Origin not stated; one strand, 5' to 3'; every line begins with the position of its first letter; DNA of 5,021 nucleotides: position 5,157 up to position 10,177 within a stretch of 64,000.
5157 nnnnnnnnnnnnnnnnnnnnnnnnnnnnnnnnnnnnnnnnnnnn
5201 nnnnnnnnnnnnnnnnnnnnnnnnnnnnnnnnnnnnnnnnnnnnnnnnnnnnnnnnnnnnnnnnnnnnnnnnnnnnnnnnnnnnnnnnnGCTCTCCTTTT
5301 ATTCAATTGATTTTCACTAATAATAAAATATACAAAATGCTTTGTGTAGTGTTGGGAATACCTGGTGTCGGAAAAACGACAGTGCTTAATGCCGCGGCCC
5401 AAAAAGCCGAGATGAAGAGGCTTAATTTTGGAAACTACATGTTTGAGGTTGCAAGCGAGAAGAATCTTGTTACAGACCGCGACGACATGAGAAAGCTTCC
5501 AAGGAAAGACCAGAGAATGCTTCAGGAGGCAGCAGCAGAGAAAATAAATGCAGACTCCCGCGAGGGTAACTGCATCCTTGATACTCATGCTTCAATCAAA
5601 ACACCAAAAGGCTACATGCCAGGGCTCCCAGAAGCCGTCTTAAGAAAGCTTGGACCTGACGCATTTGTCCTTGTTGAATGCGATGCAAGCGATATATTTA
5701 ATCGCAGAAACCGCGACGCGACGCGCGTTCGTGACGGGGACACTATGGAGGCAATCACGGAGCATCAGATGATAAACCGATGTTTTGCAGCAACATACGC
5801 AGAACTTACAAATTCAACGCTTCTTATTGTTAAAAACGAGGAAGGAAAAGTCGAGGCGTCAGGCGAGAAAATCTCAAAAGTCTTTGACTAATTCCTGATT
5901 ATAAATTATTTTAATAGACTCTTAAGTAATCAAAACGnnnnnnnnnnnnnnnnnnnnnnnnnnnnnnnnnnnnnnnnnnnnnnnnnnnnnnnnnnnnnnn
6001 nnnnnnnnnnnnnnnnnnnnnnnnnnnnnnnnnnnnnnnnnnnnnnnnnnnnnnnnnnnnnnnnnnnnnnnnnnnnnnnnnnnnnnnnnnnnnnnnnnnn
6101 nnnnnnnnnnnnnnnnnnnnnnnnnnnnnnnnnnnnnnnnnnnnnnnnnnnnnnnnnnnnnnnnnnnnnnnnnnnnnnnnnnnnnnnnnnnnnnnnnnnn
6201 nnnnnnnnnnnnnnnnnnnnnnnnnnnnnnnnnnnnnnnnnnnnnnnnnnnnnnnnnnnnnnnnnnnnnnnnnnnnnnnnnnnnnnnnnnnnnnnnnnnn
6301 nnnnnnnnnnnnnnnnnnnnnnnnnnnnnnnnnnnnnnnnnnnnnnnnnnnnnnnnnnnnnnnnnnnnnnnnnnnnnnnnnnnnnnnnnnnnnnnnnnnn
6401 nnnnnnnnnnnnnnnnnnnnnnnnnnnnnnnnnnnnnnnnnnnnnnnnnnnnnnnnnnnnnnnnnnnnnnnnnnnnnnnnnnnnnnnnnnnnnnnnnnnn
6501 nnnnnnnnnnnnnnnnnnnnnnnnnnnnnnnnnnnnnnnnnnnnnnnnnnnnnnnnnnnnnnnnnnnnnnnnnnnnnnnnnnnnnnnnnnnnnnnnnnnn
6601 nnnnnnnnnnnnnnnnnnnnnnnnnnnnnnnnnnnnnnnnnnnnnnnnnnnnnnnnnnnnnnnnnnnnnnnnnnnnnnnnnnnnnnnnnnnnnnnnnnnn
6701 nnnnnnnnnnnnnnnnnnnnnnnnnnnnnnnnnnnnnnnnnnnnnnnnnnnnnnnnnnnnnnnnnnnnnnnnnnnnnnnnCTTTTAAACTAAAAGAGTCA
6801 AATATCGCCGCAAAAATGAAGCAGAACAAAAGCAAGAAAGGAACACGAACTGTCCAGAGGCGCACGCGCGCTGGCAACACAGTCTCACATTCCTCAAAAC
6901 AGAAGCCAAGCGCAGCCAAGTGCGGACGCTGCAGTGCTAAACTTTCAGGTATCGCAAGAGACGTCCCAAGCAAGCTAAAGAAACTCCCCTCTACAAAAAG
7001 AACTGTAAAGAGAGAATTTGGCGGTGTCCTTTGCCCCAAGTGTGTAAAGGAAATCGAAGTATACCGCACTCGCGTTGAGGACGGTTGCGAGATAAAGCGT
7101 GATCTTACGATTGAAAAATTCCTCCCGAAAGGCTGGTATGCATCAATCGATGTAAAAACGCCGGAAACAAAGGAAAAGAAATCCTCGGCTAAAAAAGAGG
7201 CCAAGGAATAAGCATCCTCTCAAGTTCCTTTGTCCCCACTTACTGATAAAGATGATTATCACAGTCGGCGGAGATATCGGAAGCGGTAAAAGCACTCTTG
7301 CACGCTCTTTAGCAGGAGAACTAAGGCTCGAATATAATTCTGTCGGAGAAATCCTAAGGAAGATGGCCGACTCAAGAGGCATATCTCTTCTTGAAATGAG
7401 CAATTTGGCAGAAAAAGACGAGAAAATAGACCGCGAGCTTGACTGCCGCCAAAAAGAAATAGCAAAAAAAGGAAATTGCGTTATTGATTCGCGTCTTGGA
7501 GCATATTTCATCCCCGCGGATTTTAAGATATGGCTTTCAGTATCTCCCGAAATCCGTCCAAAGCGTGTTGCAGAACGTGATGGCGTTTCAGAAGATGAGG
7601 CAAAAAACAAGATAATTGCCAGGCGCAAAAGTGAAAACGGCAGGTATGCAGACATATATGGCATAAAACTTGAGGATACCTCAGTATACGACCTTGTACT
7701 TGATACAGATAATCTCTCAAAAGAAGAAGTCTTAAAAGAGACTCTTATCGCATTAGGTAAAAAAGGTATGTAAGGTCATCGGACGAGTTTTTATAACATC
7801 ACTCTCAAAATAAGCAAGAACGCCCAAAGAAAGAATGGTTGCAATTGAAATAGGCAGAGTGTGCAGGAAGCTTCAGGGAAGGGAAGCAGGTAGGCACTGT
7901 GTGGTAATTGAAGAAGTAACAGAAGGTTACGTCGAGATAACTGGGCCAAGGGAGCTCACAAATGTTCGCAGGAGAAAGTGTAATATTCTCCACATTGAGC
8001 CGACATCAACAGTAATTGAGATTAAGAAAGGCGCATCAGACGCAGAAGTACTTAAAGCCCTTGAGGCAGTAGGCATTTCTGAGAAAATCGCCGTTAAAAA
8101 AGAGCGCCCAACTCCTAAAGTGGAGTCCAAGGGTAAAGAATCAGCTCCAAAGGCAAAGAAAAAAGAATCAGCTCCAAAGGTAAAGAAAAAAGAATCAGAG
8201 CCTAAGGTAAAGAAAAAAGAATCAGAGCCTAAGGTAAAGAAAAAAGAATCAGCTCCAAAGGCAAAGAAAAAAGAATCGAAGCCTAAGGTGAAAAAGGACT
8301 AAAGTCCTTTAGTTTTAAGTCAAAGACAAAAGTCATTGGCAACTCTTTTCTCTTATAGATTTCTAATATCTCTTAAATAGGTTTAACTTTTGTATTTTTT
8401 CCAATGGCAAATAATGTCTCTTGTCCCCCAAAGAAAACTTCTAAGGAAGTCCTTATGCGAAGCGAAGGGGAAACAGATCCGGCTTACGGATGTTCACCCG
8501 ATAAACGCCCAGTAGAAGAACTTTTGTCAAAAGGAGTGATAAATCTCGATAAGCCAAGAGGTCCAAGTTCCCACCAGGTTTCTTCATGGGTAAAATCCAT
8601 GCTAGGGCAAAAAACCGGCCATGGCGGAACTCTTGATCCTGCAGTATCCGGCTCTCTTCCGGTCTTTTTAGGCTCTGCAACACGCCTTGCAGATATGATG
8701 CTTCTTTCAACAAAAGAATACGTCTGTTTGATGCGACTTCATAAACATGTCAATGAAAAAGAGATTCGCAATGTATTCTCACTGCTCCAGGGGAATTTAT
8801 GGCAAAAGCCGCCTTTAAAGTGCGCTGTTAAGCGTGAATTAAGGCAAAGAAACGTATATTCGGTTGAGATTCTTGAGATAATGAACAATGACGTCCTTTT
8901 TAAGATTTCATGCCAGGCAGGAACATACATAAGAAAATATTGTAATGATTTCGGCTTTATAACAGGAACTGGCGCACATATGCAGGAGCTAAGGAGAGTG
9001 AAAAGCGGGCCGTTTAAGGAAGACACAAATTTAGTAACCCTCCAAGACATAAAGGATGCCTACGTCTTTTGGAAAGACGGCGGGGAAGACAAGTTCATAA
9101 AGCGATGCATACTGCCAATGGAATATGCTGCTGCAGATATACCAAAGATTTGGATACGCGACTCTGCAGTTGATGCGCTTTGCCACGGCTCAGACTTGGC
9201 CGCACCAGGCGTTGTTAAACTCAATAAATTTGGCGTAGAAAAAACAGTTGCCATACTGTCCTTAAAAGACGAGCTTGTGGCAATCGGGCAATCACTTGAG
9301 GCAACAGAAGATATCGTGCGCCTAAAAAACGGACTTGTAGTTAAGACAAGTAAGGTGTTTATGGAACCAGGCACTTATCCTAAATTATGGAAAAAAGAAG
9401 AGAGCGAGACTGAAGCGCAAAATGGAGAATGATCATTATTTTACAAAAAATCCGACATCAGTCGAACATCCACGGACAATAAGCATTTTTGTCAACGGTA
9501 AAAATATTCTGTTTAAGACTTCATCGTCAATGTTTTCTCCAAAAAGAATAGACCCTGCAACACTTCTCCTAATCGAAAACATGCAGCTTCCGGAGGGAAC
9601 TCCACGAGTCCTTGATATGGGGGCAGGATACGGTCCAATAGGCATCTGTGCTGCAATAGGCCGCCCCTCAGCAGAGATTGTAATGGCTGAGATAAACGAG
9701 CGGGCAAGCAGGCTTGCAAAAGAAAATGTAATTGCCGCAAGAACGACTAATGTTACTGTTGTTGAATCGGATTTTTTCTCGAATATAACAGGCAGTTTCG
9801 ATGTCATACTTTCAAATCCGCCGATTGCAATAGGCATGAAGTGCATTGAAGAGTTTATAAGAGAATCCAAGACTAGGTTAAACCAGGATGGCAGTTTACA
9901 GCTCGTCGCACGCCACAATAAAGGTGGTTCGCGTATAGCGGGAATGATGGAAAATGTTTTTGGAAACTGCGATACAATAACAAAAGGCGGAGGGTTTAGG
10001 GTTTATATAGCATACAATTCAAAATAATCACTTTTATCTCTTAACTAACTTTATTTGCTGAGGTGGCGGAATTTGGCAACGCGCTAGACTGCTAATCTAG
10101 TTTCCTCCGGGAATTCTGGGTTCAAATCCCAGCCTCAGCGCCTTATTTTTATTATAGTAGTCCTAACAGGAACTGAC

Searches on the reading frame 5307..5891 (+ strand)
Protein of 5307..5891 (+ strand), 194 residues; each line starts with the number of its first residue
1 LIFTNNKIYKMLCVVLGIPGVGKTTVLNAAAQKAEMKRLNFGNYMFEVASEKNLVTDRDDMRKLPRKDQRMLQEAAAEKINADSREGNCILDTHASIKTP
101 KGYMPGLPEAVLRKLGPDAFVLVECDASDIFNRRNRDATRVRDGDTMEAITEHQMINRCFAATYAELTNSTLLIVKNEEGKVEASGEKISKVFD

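Call 53: search_protein_families(library=pfam, proteins=[window:5307-5891:+], max_evalue=0.0001)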
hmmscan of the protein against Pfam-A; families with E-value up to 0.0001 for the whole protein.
window:5307-5891:+ (194 aa): 3 families
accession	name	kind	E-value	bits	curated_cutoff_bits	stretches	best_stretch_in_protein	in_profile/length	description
PF13207.12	AAA_17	-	9.4e-39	133.3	27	1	16-150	1-135/136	AAA domain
PF13238.12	AAA_18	-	2.5e-08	34.9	29.4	1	14-138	2-112/128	AAA domain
PF13671.12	AAA_33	-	0.0001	23.1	27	0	12-150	1-128/143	AAA domain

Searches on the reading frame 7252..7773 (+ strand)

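Call 53: search_protein_families(library=pfam, proteins=[window:7252-7773:+], max_evalue=0.0001)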
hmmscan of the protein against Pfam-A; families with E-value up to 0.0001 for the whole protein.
window:7252-7773:+ (173 aa): 5 families
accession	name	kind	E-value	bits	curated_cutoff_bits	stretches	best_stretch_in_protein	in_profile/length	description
PF13189.12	Cytidylate_kin2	-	3.7e-27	96.1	28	1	2-153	1-175/176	Cytidylate kinase-like family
PF02224.24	Cytidylate_kin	-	3.1e-14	53.7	26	1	56-165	95-206/211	Cytidylate kinase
PF13238.12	AAA_18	-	4e-13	50.4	29.4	1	3-114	1-116/128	AAA domain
PF13207.12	AAA_17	-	2.7e-11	44.4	27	1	10-83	5-81/136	AAA domain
PF01121.26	CoaE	-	2.9e-05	24.3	27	0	1-21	1-21/180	Dephospho-CoA kinase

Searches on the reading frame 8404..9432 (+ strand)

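Call 52: search_protein_families(library=pfam, proteins=[window:8404-9432:+], max_evalue=0.0001)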
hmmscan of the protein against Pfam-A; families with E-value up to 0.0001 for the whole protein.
window:8404-9432:+ (342 aa): 5 families
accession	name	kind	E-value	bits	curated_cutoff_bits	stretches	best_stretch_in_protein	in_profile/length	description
PF01509.24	TruB_N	-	7.3e-24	85.3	27.3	1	69-176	7-149/149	TruB family pseudouridylate synthase (N terminal domain)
PF16198.10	TruB_C_2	-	8.9e-23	80.7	29.3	1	177-242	1-64/66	tRNA pseudouridylate synthase B C-terminal domain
PF08068.17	DKCLD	-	7.2e-19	68.1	27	1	12-59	10-57/58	DKCLD (NUC011) domain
PF01472.26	PUA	-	3.7e-15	56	24.8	1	247-318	1-73/74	PUA domain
PF21238.2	Pus10_C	-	6.7e-09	36.1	27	1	102-179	122-201/232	Pus10, C-terminal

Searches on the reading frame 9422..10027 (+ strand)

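Call 52: search_protein_families(library=pfam, proteins=[window:9422-10027:+], max_evalue=0.0001)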
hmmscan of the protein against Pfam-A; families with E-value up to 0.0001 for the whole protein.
window:9422-10027:+ (201 aa): 5 families
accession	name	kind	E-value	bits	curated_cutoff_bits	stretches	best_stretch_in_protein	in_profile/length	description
PF05175.20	MTS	-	5.2e-39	134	23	1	29-195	2-169/170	Methyltransferase small domain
PF13847.12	Methyltransf_31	-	7.3e-08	32.6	27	1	62-150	6-85/145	Methyltransferase domain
PF03602.21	Cons_hypoth95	-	5.5e-06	26.6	24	1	61-148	43-135/182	Conserved hypothetical protein 95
PF13649.12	Methyltransf_25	-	6e-06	27.3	27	1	63-157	1-97/97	Methyltransferase domain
PF02353.26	CMAS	-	5.7e-05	23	27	1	50-162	54-165/273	Mycolic acid cyclopropane synthetase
